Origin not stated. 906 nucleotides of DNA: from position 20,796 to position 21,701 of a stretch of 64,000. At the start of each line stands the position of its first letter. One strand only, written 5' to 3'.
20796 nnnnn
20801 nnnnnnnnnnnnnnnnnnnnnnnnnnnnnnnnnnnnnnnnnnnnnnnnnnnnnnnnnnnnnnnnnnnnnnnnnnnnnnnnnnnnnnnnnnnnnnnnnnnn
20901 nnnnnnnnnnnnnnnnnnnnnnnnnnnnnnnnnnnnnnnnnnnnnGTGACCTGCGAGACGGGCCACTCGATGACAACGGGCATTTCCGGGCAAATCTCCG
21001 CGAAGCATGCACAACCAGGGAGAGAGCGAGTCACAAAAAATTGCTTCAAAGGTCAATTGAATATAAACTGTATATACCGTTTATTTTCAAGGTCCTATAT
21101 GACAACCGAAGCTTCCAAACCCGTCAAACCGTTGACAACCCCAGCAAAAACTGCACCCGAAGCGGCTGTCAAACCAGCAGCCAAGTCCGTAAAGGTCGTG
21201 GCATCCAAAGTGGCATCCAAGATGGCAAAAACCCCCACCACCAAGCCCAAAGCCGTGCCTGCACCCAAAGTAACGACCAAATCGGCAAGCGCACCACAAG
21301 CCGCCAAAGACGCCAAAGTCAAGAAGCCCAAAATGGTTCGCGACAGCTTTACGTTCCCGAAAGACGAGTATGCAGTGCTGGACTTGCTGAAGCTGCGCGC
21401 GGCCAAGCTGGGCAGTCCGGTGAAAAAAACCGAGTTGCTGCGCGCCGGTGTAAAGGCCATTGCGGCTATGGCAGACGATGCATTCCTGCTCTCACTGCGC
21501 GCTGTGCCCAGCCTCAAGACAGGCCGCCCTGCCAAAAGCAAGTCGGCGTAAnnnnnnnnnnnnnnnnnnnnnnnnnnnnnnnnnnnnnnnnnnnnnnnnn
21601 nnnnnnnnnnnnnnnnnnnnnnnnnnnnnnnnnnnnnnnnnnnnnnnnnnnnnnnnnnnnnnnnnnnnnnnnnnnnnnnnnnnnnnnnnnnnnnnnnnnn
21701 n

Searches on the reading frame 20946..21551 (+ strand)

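Call 5: search_protein_families(library=pfam, proteins=[window:20946-21551:+], max_evalue=0.01)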
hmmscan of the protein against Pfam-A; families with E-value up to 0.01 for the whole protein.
window:20946-21551:+ (201 aa): 1 family
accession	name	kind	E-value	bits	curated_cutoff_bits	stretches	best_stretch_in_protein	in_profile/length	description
PF15719.11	DUF4674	-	0.0043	17.6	28.6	1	45-138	88-180/190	Domain of unknown function (DUF4674)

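Call 6: search_protein_families(library=ncbifam, proteins=[window:20946-21551:+], max_evalue=0.01)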
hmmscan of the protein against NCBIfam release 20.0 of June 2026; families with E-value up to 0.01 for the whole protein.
window:20946-21551:+ (201 aa): 0 families
